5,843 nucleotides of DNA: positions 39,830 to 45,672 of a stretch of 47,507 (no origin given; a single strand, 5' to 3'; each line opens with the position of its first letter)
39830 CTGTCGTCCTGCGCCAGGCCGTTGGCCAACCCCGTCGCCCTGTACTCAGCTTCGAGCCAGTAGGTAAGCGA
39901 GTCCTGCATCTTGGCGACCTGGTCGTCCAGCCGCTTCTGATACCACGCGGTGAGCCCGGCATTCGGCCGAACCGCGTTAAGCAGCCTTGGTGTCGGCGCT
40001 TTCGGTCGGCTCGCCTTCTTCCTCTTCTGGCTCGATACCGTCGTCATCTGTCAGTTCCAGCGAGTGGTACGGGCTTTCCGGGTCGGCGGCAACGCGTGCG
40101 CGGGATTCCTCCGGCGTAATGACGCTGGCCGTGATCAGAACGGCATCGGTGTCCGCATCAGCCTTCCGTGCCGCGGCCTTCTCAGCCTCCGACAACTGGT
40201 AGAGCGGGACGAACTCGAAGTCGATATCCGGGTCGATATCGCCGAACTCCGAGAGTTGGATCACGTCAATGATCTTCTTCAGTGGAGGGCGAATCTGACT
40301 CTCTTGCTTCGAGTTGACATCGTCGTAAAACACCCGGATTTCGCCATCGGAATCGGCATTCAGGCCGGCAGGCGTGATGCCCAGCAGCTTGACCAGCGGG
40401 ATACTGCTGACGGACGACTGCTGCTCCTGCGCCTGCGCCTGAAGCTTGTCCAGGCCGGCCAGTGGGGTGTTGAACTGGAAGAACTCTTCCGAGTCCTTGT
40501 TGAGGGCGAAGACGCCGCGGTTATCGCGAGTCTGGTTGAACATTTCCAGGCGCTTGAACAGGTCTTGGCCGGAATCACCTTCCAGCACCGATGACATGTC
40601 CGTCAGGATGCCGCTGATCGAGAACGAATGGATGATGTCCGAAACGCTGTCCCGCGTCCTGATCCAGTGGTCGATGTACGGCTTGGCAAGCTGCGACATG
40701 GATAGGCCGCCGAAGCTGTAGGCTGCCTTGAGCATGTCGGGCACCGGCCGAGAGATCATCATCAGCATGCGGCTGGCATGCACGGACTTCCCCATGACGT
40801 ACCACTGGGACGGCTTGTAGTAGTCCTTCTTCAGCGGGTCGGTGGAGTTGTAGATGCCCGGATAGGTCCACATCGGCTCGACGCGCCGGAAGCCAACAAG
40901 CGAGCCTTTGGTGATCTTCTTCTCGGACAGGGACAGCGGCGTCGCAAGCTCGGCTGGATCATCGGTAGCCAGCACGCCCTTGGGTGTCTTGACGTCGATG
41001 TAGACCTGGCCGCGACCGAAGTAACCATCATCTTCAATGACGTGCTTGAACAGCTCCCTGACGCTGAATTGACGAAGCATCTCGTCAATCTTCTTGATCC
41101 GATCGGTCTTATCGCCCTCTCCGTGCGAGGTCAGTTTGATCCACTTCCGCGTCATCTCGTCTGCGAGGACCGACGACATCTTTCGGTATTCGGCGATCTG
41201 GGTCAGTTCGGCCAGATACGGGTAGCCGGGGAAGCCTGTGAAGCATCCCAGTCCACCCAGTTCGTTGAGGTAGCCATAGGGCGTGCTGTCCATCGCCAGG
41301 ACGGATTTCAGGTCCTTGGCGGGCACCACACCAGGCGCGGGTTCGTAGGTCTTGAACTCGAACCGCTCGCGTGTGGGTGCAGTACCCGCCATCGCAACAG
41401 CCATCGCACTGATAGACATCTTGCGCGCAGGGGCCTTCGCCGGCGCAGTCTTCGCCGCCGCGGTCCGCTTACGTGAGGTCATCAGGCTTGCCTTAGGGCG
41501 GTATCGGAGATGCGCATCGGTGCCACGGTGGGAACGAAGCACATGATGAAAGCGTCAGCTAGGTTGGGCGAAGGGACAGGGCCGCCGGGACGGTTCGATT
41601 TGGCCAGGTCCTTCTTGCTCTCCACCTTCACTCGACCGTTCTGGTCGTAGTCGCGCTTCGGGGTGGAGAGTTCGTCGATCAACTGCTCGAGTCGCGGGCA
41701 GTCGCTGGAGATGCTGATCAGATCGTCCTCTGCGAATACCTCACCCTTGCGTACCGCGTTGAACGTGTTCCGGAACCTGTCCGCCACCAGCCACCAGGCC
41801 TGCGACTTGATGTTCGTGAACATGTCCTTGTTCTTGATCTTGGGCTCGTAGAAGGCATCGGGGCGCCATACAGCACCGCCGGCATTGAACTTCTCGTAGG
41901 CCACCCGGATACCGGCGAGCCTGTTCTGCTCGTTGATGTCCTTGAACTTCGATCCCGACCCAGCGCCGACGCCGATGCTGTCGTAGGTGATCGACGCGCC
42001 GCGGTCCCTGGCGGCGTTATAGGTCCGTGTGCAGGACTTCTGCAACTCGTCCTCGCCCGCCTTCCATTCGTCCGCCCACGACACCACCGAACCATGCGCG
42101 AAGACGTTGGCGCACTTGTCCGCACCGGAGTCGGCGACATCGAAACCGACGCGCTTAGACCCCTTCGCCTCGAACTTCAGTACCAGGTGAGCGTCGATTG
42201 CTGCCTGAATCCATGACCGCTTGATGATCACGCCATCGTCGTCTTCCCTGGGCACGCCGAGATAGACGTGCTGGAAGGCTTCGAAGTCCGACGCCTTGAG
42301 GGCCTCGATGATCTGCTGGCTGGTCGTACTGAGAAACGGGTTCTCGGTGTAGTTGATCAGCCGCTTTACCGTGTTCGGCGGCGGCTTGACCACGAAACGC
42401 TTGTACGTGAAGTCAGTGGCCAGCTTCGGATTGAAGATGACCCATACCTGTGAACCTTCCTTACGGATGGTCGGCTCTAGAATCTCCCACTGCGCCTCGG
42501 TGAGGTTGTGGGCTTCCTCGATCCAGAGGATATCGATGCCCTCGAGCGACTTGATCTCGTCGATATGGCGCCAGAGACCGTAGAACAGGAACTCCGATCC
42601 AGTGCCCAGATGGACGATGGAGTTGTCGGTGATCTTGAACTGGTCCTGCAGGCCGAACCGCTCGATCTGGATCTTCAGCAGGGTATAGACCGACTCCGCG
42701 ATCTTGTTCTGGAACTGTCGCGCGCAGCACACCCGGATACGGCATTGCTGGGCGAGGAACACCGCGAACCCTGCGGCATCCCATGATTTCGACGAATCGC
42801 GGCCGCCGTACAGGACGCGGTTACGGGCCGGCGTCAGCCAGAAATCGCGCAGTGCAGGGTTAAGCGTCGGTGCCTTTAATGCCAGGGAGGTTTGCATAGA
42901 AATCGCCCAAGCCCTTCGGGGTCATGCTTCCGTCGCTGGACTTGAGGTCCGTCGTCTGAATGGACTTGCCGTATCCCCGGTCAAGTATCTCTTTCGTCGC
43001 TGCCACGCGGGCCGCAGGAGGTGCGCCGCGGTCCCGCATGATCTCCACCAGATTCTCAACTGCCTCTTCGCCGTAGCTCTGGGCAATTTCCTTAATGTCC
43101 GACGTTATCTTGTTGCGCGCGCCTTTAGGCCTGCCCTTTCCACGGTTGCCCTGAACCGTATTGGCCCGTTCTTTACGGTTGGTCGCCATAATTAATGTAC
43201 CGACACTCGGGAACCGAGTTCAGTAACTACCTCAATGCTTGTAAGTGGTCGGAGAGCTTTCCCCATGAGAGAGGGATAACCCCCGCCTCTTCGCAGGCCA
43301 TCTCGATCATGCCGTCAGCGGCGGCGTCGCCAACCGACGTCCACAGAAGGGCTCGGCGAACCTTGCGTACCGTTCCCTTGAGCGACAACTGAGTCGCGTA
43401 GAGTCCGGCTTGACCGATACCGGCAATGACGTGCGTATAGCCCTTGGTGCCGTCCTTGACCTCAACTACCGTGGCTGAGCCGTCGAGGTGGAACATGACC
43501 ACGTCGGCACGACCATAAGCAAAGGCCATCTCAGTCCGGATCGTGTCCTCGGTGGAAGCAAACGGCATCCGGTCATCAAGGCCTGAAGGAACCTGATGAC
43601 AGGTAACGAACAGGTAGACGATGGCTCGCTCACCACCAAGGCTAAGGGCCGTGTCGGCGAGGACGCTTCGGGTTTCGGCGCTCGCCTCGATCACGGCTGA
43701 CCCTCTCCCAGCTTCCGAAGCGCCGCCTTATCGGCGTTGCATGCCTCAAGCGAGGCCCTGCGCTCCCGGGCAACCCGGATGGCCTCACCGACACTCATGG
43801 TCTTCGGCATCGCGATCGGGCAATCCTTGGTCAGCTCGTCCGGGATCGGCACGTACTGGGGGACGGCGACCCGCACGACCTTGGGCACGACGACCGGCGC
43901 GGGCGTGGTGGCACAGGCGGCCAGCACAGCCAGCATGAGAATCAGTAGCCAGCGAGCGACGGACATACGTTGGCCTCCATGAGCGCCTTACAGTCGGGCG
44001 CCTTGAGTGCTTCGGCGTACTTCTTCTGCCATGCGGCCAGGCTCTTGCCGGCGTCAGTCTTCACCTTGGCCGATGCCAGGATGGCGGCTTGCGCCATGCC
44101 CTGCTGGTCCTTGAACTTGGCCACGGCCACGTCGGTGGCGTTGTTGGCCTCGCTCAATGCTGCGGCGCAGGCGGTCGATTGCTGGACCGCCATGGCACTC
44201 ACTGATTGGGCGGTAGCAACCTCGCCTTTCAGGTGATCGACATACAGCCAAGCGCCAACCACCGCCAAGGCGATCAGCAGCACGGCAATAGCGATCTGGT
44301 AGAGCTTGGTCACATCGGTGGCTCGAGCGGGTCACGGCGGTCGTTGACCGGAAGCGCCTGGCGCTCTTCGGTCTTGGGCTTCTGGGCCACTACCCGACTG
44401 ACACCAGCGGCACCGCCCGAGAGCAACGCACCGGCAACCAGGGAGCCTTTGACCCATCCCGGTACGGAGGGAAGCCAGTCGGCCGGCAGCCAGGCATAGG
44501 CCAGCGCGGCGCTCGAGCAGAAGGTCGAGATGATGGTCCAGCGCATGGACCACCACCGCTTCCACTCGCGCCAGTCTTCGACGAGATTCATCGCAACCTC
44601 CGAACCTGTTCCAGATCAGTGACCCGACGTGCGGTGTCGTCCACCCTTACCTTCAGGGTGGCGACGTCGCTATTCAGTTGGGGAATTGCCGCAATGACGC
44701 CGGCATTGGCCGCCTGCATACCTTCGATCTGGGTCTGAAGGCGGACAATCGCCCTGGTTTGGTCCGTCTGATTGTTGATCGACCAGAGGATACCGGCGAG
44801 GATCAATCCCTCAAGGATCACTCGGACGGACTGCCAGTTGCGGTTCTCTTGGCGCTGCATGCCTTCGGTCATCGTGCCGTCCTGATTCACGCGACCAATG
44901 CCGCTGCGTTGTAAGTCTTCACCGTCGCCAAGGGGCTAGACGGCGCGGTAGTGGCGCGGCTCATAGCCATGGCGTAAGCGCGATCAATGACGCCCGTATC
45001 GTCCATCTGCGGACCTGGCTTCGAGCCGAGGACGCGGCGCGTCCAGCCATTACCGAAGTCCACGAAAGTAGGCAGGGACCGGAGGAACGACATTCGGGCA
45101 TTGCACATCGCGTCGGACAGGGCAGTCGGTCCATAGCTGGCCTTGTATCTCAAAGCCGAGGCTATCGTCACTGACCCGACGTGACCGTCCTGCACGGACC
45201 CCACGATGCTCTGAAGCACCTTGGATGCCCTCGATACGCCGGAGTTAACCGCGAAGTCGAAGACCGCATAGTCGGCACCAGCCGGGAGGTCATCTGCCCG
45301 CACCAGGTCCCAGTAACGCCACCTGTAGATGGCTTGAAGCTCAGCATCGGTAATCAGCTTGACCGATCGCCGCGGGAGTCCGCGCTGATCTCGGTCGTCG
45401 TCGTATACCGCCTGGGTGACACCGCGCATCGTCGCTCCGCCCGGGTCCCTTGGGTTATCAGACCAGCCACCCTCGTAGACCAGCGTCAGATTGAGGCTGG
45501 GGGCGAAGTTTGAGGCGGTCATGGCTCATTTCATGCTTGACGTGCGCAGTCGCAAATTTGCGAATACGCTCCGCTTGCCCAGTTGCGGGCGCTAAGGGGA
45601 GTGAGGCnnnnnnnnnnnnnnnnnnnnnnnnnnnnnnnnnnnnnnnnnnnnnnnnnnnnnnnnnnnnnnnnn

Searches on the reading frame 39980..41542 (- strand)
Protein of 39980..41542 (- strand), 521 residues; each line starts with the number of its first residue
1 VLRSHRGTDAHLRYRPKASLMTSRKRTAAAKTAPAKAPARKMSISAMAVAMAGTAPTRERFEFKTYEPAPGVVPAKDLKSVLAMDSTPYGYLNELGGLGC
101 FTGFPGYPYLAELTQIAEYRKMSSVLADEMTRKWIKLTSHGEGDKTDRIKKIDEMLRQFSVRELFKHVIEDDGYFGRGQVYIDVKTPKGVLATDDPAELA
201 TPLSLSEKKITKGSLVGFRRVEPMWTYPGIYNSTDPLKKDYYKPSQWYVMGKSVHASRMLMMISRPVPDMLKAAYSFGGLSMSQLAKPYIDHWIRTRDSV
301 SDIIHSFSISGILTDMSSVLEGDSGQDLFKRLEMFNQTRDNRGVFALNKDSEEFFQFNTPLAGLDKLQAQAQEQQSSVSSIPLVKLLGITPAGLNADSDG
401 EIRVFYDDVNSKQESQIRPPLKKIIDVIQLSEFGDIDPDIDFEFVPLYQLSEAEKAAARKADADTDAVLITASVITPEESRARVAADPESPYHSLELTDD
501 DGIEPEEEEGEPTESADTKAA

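Call 48: search_protein_families(library=phrogs, proteins=[window:39980-41542:-], max_evalue=0.001)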
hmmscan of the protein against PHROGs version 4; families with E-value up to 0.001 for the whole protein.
window:39980-41542:- (521 aa): 6 families
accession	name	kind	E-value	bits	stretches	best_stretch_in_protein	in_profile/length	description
phrog_146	-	head and packaging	1.1e-118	398.6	1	74-515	14-458/587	portal protein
phrog_15528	-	head and packaging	1.6e-86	292.4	1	103-520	60-487/794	portal protein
phrog_30637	-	unknown function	5.3e-84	283.9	1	250-502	1-255/1119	-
phrog_4660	-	head and packaging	8.8e-41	141.1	1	102-502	106-492/765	minor head protein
phrog_12751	-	unknown function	5.5e-25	89.1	1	321-511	56-244/283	-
phrog_220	-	head and packaging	1.2e-10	41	1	264-483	212-435/1338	minor head protein and DNA pilot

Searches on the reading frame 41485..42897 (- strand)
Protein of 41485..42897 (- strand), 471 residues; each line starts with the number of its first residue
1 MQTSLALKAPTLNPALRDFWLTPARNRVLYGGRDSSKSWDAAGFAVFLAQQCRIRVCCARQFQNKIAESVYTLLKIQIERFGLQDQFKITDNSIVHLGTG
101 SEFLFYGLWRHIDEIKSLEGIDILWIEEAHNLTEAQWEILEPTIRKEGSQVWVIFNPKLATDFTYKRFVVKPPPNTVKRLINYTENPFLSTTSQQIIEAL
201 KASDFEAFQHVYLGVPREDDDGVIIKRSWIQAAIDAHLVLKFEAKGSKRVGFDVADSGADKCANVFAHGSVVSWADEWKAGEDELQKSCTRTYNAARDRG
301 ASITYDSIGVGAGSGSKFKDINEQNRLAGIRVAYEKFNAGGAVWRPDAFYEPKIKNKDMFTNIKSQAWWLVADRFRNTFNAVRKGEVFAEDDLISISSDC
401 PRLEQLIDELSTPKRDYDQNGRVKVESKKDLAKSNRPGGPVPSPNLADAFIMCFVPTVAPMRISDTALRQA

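Call 48: search_protein_families(library=phrogs, proteins=[window:41485-42897:-], max_evalue=0.001)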
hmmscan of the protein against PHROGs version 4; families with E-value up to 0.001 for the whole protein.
window:41485-42897:- (471 aa): 3 families
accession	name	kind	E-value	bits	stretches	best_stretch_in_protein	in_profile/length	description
phrog_3717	-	head and packaging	8.9e-75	252.7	1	11-257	10-265/277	terminase large subunit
phrog_2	-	head and packaging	4e-52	179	1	11-459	265-594/807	terminase large subunit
phrog_8711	-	head and packaging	2.2e-08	35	1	11-87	12-89/89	terminase large subunit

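Call 51: search_dna_similar(query=window:41485-42897:-, collection=phages, mode=protein, max_rows=15)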
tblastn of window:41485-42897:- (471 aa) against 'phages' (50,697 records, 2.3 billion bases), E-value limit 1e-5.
Records with a match: 1780; places in all: 1787; records where one place covers at least 80% of the query: 842.
Best place of each record, by identity: 60-80% 22; <60% 1758.
By first word of the organism name: Vibrio 409; Pseudomonas 367; Salmonella 141; Streptococcus 98; Klebsiella 94; Acinetobacter 89; Staphylococcus 76; Enterococcus 73; Escherichia 70; Clostridium 36; and 76 more.
By host as written in the record: - 430; Pseudomonas aeruginosa 153; Pseudomonas aeruginosa PAO1 91; Klebsiella pneumoniae 58; Vibrio lentus 55; Acinetobacter baumannii 43; Escherichia coli 34; Pseudomonas sp. 30; and 443 more.
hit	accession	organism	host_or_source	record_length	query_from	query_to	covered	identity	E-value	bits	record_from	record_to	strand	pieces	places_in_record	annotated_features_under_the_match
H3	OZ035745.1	Wanchaivirus PDP110P2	-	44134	2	463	98%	65.2%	0e+0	603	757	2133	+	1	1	record has no annotation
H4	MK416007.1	Klebsiella phage ST405-OXA48phi1.2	Klebsiella pneumoniae ST405-OXA48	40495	2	463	98%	64.9%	0e+0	602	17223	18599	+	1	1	terminase large subunit | terminase small subunit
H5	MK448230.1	Klebsiella phage ST16-OXA48phi5.2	Klebsiella pneumoniae ST16-OXA48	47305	2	463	98%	64.9%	0e+0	602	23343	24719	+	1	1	PBSX family terminase large subunit | hypothetical protein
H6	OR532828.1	Klebsiella phage RCIP0034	Klebsiella pneumoniae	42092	2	463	98%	64.7%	0e+0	603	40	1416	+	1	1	hypothetical protein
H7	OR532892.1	Klebsiella phage RCIP0098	Klebsiella pneumoniae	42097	2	463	98%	64.7%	0e+0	603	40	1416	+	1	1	hypothetical protein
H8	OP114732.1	Klebsiella phage GZ7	Klebsiella pneumoniae THR60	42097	2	463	98%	64.7%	0e+0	603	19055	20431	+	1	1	terminase large subunit | terminase small subunit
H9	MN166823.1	Klebsiella phage ST512-KPC3phi13.5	Klebsiella pneumoniae ST512-KPC3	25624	2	463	98%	64.7%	0e+0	602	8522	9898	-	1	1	terminase large subunit | hypothetical protein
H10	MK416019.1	Klebsiella phage ST11-VIM1phi8.3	Klebsiella pneumoniae ST11-VIM1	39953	2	463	98%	64.7%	0e+0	602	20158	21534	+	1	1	terminase large subunit | hypothetical protein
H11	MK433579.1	Klebsiella phage ST11-OXA48phi15.1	Klebsiella pneumoniae ST11-OXA48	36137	2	463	98%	64.7%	0e+0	602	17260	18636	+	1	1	terminase large subunit | hypothetical protein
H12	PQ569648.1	Klebsiella phage P12620-1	Klebsiella sp.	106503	2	463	98%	64.7%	0e+0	602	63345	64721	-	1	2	hypothetical protein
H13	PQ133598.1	Klebsiella phage P18-100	Klebsiella pneumoniae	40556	2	463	98%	64.7%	0e+0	602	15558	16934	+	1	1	hypothetical protein (x2)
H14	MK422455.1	Klebsiella phage ST340-VIM1phi10.1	Klebsiella pneumoniae ST340-VIM1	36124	2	463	98%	64.7%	0e+0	602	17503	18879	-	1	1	terminase large subunit | hypothetical protein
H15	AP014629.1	Edwardsiella phage GF-2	-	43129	2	456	97%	63.7%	0e+0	610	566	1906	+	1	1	putative terminase large subunit | putative terminase small subunit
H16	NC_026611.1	Edwardsiella phage GF-2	-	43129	2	456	97%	63.7%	0e+0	610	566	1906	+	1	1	terminase large subunit | terminase small subunit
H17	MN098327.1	Klebsiella phage Mulock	Klebsiella pneumoniae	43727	22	463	94%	65.4%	0e+0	578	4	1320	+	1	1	terminase large subunit | ribosome_binding_site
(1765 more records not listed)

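Call 94: list_cluster_members(proteins=[window:41485-42897:-, window:39980-41542:-, window:18527-19627:+, window:11367-13133:+, window:30617-32092:-, window:44890-45522:-, window:6974-7639:+, window:36127-37161:-])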
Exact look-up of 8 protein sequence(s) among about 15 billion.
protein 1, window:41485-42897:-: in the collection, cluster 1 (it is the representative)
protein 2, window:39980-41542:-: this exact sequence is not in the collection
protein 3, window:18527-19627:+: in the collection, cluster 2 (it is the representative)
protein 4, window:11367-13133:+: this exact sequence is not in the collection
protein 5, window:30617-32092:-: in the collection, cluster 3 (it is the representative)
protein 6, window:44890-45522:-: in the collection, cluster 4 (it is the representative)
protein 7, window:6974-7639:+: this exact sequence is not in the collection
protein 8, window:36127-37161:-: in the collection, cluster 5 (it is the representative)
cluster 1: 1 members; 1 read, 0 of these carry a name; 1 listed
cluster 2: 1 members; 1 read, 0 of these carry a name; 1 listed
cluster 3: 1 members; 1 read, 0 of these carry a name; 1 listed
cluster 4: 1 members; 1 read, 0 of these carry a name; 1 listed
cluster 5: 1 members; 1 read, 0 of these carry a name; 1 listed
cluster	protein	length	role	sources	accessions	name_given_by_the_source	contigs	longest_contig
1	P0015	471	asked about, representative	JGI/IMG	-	-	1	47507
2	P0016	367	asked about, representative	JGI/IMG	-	-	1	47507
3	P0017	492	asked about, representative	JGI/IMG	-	-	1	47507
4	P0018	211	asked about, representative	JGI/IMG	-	-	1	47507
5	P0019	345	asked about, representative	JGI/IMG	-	-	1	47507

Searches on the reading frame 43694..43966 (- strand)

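Call 48: search_protein_families(library=phrogs, proteins=[window:43694-43966:-], max_evalue=0.001)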
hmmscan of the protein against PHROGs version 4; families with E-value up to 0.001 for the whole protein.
window:43694-43966:- (91 aa): 4 families
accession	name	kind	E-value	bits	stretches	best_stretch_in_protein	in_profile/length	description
phrog_11951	-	lysis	5.8e-14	53.4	1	5-86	4-87/97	Rz-like spanin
phrog_456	-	lysis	4.3e-13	49.8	1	6-86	14-86/102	Rz-like spanin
phrog_3001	-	lysis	4.3e-08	34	1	38-86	3-52/70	Rz-like spanin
phrog_1275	-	lysis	0.00016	22.5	1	4-43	7-47/81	Rz-like spanin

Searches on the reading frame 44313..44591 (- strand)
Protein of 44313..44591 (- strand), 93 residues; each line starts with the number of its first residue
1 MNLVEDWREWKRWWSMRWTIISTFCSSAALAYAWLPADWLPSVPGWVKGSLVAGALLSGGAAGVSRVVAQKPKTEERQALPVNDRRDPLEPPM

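Call 48: search_protein_families(library=phrogs, proteins=[window:44313-44591:-], max_evalue=0.001)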
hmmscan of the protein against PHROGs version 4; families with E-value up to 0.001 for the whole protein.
window:44313-44591:- (93 aa): 1 family
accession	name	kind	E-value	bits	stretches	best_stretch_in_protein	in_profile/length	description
phrog_1356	-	lysis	4.5e-13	50.5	1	1-85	47-131/135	holin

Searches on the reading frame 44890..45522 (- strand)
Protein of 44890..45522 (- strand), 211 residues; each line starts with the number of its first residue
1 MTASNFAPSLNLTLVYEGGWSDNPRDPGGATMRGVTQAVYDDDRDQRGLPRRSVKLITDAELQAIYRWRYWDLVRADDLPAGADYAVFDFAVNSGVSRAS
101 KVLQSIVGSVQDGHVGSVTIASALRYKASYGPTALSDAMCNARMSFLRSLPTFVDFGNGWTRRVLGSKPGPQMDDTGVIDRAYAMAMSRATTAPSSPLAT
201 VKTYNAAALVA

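Call 48: search_protein_families(library=phrogs, proteins=[window:44890-45522:-], max_evalue=0.001)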
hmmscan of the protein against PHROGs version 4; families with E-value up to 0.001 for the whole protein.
window:44890-45522:- (211 aa): 2 families
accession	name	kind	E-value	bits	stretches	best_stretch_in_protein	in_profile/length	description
phrog_315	-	lysis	1.7e-42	146.8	1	3-189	332-509/677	endolysin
phrog_12853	-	unknown function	8.5e-14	53.1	1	6-110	3-105/131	-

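Call 50: search_protein_families(library=pfam, proteins=[window:44890-45522:-], max_evalue=0.001)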
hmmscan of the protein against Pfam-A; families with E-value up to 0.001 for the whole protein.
window:44890-45522:- (211 aa): 2 families
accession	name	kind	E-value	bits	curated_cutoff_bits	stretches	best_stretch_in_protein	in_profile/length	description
PF05838.17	Glyco_hydro_108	-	4.4e-25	88.4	21.2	1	11-95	2-85/85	Glycosyl hydrolase 108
PF09374.15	PG_binding_3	-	2.5e-06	28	24.6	1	98-163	1-74/76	Predicted Peptidoglycan domain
